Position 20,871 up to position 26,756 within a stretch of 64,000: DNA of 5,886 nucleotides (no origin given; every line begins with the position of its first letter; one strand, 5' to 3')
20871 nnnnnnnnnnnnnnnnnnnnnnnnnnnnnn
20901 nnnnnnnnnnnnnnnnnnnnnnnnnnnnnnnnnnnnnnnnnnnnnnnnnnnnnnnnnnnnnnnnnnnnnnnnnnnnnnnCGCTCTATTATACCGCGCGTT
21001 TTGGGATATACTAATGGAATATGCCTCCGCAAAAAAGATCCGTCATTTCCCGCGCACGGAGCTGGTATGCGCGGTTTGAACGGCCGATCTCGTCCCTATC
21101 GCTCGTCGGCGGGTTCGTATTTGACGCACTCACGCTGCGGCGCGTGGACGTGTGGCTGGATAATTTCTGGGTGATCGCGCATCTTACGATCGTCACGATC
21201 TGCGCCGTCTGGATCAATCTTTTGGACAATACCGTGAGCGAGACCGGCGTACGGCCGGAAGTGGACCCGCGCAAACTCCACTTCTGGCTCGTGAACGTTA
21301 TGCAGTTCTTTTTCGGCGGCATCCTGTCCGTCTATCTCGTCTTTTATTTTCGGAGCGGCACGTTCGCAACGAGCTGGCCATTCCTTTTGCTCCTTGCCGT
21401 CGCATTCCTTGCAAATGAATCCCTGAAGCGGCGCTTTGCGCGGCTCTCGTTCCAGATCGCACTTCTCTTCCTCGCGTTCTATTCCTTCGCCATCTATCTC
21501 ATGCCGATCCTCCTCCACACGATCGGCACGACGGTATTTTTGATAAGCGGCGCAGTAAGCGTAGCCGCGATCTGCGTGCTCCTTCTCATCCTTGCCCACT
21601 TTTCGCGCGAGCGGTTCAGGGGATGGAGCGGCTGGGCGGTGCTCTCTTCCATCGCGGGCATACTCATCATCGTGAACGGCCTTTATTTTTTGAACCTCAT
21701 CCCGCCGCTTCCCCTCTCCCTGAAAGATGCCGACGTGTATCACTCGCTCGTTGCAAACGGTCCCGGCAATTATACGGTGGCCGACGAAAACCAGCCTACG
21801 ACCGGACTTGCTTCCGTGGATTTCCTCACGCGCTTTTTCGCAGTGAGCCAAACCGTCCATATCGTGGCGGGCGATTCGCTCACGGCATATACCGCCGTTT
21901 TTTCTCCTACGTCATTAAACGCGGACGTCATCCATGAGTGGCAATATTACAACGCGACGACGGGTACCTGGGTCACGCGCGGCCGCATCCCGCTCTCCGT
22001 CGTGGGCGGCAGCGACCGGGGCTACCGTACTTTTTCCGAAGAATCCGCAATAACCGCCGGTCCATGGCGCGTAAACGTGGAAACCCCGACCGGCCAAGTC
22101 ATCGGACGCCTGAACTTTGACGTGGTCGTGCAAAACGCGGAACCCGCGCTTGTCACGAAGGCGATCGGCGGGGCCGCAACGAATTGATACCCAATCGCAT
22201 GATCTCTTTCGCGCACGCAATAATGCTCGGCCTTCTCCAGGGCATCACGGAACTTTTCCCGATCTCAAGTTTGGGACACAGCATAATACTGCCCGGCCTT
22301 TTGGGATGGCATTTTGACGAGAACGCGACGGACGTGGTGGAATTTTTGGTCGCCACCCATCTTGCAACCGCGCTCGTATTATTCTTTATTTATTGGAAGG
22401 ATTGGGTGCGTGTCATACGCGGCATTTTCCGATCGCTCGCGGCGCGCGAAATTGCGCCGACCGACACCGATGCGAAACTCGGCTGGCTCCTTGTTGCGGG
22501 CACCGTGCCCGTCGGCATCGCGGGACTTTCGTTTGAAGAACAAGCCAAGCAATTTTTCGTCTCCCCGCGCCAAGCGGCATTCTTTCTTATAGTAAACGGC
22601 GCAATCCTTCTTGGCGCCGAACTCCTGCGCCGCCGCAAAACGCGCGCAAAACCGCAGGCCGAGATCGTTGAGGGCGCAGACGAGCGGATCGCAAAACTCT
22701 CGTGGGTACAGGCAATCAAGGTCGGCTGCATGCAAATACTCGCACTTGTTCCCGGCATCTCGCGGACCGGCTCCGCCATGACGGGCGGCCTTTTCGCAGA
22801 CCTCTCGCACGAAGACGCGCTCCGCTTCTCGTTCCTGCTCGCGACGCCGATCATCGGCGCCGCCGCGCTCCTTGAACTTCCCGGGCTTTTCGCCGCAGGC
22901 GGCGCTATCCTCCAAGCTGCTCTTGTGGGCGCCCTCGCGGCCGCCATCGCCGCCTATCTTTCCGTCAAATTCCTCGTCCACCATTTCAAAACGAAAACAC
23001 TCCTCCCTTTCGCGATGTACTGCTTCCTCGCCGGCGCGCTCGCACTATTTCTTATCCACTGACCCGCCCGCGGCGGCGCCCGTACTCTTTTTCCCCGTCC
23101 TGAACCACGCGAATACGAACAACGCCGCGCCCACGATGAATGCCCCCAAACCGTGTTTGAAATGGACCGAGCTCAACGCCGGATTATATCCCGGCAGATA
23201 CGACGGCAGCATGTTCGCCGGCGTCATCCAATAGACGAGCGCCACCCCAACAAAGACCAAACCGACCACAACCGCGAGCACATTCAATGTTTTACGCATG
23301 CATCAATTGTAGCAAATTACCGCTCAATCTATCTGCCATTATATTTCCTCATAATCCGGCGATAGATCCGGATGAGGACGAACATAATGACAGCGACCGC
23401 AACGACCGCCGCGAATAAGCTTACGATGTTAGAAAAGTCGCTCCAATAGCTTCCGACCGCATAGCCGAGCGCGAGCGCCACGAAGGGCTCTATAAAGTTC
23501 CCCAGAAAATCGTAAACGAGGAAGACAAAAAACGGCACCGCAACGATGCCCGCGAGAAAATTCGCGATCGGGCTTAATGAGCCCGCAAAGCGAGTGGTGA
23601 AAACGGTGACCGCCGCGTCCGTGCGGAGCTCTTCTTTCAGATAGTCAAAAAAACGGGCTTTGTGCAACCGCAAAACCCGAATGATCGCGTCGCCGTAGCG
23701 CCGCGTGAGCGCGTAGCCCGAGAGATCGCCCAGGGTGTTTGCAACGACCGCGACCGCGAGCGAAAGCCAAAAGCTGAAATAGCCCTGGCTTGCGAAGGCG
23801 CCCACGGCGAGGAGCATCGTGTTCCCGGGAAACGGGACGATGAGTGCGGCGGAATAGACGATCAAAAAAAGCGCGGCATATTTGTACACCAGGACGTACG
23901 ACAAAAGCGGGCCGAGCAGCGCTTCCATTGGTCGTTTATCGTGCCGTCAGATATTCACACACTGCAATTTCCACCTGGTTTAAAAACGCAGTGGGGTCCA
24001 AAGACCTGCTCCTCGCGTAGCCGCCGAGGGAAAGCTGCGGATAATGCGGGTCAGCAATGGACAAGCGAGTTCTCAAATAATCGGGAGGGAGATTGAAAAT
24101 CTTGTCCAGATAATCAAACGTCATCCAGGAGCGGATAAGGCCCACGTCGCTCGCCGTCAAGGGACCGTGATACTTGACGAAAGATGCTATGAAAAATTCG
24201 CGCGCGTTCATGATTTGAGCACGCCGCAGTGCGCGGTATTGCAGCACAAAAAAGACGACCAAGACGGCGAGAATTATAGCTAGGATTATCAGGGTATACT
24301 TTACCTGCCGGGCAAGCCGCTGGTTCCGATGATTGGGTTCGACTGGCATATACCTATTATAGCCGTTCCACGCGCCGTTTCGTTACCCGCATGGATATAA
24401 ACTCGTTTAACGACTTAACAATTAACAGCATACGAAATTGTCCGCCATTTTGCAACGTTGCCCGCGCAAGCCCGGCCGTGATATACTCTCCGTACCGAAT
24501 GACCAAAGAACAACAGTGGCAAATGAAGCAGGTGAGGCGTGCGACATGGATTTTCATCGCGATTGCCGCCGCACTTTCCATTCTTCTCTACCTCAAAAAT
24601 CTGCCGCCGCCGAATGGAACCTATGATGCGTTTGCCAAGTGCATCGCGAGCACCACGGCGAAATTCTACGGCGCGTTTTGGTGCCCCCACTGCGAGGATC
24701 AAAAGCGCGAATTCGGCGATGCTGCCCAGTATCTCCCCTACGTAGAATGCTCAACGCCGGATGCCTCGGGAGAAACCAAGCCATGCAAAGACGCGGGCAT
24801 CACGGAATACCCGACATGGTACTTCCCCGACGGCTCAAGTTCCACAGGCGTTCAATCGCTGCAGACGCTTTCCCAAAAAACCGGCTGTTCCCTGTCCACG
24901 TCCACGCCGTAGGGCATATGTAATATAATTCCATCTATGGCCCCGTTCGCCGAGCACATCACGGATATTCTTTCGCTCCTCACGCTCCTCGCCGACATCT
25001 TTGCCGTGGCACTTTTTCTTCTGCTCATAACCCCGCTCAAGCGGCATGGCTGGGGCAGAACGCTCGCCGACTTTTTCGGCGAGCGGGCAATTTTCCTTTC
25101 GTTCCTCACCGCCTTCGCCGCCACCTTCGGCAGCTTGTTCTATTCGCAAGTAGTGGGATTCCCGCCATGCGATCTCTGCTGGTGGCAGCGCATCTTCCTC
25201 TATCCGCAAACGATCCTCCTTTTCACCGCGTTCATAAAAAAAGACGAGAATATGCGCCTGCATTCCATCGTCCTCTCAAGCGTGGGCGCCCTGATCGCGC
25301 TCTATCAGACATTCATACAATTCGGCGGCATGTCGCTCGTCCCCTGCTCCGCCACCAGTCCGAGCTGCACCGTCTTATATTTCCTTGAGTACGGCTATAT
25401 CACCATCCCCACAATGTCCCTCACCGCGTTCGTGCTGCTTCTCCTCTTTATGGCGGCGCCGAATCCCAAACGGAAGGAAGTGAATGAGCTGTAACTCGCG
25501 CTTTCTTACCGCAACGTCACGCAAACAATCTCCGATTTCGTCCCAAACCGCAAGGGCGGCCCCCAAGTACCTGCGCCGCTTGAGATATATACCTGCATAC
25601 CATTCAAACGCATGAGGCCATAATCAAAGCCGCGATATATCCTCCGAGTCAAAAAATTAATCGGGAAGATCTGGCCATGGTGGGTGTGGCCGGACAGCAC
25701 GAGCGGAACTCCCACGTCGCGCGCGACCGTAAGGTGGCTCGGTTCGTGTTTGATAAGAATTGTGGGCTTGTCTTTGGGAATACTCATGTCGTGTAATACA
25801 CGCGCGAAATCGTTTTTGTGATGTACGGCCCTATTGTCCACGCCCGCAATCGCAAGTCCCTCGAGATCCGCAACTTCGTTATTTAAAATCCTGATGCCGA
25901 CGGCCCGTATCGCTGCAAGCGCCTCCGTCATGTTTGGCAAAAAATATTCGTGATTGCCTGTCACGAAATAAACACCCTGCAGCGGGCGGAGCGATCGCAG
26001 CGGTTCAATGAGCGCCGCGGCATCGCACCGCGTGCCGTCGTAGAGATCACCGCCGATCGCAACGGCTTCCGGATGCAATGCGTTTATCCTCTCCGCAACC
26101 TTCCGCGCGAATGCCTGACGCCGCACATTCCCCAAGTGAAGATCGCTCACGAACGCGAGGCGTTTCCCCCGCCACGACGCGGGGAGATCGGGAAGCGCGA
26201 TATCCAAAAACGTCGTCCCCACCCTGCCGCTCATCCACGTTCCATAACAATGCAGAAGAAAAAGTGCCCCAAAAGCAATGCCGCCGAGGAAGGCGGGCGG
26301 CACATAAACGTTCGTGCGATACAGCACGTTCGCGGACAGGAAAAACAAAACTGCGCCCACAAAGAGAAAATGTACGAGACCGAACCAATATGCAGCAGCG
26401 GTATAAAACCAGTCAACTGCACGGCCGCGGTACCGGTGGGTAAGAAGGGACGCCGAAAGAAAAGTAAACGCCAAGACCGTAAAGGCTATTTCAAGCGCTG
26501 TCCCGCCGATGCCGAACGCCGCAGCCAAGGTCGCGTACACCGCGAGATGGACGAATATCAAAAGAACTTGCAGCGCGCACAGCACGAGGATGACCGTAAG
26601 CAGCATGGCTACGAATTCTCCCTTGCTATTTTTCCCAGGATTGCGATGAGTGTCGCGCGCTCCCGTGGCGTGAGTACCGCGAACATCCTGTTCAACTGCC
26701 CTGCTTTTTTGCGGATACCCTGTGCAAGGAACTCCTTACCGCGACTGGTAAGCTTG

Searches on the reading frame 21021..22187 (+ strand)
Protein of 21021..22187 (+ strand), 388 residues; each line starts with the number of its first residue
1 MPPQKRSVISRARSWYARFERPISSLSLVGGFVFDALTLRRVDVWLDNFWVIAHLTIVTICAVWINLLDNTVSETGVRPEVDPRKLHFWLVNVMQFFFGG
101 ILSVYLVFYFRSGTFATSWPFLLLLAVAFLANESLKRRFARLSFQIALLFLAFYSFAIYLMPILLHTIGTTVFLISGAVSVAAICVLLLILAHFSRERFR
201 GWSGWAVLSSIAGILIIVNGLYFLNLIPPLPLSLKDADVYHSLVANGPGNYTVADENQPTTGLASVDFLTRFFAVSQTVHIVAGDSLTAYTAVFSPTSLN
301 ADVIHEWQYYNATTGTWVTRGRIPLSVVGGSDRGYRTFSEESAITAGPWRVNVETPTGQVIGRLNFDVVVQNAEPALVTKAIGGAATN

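Call 52: search_protein_families(library=pfam, proteins=[window:21021-22187:+], max_evalue=0.001)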
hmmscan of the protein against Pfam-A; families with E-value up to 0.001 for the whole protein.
window:21021-22187:+ (388 aa): 1 family
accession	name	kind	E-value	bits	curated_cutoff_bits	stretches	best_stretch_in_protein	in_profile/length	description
PF11141.13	DUF2914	-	2.3e-13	50.1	23.6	1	302-368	3-62/62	Protein of unknown function (DUF2914)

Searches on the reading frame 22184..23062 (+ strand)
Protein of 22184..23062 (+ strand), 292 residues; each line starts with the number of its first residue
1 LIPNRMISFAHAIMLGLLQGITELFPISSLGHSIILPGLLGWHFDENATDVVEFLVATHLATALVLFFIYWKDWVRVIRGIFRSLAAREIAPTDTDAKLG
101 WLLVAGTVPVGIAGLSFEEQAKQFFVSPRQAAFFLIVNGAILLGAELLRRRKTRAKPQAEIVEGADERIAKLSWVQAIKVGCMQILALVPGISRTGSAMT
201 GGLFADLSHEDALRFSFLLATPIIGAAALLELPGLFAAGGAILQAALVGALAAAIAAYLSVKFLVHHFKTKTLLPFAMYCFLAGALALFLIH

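Call 52: search_protein_families(library=pfam, proteins=[window:22184-23062:+], max_evalue=0.001)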
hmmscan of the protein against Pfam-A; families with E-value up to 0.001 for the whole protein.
window:22184-23062:+ (292 aa): 1 family
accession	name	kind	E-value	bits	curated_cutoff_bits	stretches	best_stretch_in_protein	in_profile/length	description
PF02673.24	BacA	-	8.7e-69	232.5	33.4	1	12-285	1-256/257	Bacitracin resistance protein BacA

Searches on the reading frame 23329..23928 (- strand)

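Call 52: search_protein_families(library=pfam, proteins=[window:23329-23928:-], max_evalue=0.001)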
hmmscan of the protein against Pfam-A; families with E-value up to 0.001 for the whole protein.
window:23329-23928:- (199 aa): 1 family
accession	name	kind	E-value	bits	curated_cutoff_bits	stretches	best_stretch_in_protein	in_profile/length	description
PF09335.16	VTT_dom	-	1.2e-12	48.9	33.9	1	33-156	1-122/123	VTT domain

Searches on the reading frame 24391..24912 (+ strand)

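Call 52: search_protein_families(library=pfam, proteins=[window:24391-24912:+], max_evalue=0.001)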
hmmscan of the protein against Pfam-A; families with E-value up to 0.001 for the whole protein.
window:24391-24912:+ (173 aa): 1 family
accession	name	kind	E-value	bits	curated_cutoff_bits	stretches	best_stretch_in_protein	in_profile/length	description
PF00085.26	Thioredoxin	-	0.00032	21.1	23.5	1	91-149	24-83/103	Thioredoxin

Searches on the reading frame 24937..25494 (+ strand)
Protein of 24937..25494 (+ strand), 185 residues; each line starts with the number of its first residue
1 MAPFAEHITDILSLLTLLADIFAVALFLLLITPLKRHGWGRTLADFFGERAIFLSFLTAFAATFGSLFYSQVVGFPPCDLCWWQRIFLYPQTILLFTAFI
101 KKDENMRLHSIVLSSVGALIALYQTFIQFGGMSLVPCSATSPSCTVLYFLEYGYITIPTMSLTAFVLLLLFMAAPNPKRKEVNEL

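Call 52: search_protein_families(library=pfam, proteins=[window:24937-25494:+], max_evalue=0.001)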
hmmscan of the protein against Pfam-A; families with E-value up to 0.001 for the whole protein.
window:24937-25494:+ (185 aa): 1 family
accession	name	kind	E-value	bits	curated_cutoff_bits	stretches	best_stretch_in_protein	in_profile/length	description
PF02600.21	DsbB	-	2.3e-10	41.5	22.1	1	50-172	3-145/148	Disulfide bond formation protein DsbB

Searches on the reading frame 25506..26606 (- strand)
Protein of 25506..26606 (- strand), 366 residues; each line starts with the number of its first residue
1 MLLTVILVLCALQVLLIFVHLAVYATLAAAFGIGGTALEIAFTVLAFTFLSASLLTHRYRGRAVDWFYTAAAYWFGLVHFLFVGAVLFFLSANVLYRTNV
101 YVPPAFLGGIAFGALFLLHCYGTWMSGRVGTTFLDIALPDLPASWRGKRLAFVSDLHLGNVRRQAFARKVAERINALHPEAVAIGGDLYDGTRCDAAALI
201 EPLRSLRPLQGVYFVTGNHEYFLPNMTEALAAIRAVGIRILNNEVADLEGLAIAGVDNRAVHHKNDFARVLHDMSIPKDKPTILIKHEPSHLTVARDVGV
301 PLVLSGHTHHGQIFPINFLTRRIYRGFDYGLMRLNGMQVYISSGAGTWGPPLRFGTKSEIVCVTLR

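Call 5: search_protein_families(library=pfam, proteins=[window:25506-26606:-], max_evalue=0.01)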
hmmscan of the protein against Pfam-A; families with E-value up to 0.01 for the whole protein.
window:25506-26606:- (366 aa): 2 families
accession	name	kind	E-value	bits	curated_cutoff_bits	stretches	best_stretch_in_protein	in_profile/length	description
PF00149.33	Metallophos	-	1.7e-12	48.6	21.5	1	149-310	2-190/191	Calcineurin-like phosphoesterase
PF12850.12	Metallophos_2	-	3.2e-08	34.1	27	1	149-314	2-122/154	Calcineurin-like phosphoesterase superfamily domain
